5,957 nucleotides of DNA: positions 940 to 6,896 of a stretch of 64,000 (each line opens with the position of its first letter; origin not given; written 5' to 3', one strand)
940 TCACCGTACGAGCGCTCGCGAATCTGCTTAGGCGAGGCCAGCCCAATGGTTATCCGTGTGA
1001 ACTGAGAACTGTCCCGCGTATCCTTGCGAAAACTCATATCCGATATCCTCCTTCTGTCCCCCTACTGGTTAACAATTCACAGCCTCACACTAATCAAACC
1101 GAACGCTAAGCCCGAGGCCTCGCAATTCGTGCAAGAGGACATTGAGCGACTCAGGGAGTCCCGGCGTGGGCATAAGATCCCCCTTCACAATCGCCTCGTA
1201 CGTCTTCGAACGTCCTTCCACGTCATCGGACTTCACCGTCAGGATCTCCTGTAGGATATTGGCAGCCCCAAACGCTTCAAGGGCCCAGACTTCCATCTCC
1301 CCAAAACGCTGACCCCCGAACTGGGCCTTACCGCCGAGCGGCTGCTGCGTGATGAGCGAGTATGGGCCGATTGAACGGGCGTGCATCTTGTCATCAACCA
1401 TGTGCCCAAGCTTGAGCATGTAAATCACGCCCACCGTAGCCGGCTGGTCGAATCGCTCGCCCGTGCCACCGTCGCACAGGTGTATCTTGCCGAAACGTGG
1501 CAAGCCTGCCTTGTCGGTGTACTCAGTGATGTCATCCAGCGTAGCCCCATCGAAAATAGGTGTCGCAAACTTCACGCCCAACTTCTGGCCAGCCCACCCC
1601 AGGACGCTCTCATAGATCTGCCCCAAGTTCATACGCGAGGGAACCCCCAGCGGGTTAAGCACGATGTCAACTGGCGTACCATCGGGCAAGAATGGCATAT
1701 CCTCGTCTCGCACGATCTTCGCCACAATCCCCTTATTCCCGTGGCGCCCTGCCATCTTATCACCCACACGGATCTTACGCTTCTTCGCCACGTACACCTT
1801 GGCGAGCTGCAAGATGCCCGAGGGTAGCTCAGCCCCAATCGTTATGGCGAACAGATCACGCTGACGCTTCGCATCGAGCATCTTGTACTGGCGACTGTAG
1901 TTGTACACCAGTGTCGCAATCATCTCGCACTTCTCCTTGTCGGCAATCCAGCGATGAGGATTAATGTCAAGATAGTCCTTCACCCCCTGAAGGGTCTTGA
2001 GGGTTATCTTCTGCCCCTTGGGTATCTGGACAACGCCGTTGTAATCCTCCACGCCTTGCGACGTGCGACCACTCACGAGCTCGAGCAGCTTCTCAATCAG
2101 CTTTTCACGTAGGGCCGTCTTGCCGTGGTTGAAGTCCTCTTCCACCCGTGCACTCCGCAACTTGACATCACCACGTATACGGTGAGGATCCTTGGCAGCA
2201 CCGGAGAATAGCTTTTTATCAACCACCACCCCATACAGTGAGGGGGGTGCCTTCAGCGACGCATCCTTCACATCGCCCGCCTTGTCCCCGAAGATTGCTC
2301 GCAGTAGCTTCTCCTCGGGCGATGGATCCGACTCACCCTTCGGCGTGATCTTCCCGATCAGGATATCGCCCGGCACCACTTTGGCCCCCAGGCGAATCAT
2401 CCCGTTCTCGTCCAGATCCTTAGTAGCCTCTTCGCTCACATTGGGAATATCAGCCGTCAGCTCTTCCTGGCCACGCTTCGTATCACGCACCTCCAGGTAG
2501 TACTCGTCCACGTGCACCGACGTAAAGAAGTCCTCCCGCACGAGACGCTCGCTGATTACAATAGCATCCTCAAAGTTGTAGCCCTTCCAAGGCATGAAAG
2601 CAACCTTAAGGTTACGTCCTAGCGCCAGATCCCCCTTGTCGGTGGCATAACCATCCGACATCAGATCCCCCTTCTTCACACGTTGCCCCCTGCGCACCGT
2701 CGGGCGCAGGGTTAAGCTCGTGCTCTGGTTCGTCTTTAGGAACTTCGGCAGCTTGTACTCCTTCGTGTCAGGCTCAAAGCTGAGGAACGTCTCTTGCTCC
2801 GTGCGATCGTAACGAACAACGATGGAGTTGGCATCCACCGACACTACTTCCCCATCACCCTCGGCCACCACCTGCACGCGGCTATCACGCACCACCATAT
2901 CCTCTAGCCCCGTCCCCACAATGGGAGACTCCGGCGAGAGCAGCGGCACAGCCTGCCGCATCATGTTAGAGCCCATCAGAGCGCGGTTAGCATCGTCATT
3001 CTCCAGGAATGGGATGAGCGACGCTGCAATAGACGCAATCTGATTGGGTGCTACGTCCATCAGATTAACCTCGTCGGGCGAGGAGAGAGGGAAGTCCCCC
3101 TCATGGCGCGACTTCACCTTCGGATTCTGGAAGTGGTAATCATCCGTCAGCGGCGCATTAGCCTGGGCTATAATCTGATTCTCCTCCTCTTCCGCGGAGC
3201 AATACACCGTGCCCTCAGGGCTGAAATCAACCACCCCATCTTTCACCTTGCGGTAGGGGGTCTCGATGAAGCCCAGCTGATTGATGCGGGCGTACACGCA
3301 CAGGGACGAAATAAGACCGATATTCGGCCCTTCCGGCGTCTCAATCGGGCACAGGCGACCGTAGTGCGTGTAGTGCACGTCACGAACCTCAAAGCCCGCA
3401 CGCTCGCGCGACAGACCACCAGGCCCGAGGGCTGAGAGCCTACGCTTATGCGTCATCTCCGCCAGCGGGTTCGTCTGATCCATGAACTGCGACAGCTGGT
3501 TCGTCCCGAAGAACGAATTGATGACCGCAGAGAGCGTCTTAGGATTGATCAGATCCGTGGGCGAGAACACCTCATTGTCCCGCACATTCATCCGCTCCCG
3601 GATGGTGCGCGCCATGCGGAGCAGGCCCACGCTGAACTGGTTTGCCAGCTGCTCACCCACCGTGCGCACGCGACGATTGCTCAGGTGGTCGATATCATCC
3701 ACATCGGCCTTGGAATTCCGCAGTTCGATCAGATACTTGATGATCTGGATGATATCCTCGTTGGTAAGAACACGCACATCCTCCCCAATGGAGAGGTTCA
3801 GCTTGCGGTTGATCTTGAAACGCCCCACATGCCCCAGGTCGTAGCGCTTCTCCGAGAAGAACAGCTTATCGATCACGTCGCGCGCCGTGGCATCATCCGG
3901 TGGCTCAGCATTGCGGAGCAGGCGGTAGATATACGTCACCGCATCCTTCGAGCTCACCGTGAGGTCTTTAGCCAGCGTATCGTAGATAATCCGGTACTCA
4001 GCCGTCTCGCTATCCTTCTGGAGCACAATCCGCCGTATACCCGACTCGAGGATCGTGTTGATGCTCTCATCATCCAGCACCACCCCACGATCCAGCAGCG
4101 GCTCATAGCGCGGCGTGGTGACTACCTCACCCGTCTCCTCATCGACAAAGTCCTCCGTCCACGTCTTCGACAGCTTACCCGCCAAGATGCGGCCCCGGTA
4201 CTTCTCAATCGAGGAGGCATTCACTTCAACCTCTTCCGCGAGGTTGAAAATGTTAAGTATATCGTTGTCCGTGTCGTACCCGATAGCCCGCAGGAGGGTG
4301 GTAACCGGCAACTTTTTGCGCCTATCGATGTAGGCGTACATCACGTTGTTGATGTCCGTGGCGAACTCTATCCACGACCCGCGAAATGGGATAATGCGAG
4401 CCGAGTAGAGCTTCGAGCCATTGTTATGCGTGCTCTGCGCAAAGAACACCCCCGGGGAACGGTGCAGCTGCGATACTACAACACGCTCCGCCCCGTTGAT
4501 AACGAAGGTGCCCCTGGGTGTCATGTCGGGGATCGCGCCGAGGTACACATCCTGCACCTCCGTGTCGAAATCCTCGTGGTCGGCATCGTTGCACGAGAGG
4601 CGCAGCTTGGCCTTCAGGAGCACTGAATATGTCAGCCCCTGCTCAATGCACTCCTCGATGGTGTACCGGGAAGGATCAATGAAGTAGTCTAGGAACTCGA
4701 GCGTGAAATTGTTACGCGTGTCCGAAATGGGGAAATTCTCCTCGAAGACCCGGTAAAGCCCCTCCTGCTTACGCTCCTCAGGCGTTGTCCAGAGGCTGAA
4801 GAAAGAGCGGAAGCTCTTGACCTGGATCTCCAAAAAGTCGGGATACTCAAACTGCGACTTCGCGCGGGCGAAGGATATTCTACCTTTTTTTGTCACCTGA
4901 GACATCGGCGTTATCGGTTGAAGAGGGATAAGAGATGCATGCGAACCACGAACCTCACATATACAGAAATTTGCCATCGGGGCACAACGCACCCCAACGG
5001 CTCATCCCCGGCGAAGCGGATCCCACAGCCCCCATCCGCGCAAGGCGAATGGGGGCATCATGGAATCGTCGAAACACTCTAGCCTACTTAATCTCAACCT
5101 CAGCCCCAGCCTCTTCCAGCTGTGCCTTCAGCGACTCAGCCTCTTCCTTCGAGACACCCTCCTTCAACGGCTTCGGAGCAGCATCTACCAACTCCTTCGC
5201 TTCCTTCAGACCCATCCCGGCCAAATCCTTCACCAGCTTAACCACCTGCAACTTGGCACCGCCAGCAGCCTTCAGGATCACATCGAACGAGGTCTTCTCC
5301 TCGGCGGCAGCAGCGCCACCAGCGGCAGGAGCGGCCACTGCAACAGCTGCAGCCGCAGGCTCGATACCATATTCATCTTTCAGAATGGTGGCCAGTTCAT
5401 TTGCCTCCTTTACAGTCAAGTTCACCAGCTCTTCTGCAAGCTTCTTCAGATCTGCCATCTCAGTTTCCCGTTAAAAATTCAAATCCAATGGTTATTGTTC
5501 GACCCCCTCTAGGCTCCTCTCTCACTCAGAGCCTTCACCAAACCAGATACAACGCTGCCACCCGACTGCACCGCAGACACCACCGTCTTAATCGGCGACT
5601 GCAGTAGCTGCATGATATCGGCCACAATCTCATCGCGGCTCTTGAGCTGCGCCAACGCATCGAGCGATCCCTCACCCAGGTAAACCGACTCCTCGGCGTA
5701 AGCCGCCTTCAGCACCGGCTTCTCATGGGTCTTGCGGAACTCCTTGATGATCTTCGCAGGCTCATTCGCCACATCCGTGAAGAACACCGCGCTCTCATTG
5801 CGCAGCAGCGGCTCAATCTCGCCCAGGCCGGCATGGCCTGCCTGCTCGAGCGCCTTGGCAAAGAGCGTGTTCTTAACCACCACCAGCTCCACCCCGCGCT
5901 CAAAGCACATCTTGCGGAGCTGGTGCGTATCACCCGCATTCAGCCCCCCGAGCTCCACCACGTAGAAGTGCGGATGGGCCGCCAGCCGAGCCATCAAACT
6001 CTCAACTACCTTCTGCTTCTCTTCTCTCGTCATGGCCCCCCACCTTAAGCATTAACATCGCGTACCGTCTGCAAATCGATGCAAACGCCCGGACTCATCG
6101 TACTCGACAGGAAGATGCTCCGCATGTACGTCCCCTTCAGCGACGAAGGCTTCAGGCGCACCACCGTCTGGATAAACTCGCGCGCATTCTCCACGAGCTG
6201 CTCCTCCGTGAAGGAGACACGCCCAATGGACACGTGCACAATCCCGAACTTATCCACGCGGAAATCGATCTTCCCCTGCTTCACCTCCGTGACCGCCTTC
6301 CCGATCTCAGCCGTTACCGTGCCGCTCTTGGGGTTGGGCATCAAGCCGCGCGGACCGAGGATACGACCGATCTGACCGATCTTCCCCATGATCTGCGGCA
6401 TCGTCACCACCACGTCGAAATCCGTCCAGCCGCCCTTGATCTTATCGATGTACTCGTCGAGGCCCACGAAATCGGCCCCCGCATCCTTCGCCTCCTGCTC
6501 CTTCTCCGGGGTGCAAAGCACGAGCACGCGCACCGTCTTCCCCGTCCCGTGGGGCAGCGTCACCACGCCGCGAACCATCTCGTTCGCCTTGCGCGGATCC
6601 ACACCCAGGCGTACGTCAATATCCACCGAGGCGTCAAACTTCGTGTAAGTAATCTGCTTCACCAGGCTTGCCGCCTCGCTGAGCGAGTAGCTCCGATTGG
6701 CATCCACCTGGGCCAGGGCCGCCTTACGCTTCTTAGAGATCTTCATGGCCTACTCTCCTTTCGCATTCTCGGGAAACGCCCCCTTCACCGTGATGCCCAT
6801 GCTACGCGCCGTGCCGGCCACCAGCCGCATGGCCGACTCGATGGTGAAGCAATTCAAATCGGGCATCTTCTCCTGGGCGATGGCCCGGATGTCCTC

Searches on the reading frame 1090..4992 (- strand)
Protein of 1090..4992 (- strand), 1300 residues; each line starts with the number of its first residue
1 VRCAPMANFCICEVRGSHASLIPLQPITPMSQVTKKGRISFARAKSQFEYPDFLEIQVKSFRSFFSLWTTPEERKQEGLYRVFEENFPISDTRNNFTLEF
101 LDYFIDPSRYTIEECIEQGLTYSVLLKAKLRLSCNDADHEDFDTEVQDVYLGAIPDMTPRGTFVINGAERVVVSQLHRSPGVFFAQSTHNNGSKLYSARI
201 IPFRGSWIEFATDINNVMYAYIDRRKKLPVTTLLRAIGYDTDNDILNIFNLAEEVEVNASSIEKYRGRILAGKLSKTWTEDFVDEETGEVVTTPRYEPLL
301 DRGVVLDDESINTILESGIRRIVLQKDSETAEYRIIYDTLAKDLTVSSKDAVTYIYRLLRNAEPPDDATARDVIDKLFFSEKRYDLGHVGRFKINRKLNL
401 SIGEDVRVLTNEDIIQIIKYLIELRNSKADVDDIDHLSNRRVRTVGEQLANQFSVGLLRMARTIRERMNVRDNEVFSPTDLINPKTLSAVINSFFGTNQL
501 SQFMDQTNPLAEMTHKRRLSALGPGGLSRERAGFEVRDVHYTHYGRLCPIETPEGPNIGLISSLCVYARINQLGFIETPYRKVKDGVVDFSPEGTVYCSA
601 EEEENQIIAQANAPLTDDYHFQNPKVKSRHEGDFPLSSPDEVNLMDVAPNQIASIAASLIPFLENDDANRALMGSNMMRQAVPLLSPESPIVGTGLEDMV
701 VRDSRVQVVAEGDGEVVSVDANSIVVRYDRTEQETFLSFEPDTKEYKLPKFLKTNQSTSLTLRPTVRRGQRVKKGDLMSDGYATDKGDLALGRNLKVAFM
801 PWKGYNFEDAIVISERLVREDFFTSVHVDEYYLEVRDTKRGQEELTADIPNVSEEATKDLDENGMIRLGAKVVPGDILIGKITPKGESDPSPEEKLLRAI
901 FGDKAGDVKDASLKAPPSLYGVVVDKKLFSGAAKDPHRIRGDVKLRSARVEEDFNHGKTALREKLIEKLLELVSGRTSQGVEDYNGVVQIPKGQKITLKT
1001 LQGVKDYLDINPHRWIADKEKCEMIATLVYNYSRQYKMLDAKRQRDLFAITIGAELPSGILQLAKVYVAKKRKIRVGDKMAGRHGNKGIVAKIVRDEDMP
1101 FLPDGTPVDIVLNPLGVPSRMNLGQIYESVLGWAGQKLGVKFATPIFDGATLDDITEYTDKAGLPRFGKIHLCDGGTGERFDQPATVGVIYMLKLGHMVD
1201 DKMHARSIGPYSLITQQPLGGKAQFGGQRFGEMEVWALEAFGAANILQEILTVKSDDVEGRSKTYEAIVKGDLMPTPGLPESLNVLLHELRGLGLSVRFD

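Call 7: search_protein_families(library=pfam, proteins=[window:1090-4992:-], max_evalue=0.01)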
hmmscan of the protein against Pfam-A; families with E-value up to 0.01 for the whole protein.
window:1090-4992:- (1300 aa): 6 families
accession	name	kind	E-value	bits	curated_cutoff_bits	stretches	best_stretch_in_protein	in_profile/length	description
PF00562.33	RNA_pol_Rpb2_6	-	1.5e-121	406.5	23.4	1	710-1224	2-373/373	RNA polymerase Rpb2, domain 6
PF04561.19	RNA_pol_Rpb2_2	-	1.1e-30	107.1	21.7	2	344-443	95-190/190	RNA polymerase Rpb2, domain 2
PF04565.21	RNA_pol_Rpb2_3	-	1.3e-29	102.5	21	1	502-570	1-68/68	RNA polymerase Rpb2, domain 3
PF04560.25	RNA_pol_Rpb2_7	-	2.7e-24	85.8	32.1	1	1226-1299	1-84/87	RNA polymerase Rpb2, domain 7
PF10385.14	RNA_pol_Rpb2_45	-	8.5e-22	77.4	28.2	1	580-648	1-66/66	RNA polymerase beta subunit external 1 domain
PF04563.20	RNA_pol_Rpb2_1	-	7.4e-15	55.5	28.2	1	54-488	3-202/203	RNA polymerase beta subunit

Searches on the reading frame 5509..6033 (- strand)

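Call 73: search_protein_families(library=pfam, proteins=[window:5509-6033:-], max_evalue=0.0001)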
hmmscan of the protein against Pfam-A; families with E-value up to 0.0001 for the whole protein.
window:5509-6033:- (174 aa): 1 family
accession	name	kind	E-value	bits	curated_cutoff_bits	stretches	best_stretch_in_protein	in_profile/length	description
PF00466.25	Ribosomal_L10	-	2.7e-21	75.9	22.8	1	1-101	1-100/100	Ribosomal protein L10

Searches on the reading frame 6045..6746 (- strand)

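Call 73: search_protein_families(library=pfam, proteins=[window:6045-6746:-], max_evalue=0.0001)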
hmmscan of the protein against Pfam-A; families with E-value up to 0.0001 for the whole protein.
window:6045-6746:- (233 aa): 1 family
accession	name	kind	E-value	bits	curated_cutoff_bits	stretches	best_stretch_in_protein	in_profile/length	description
PF00687.26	Ribosomal_L1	-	4.2e-67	226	32.2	1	30-219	2-198/198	Ribosomal protein L1p/L10e family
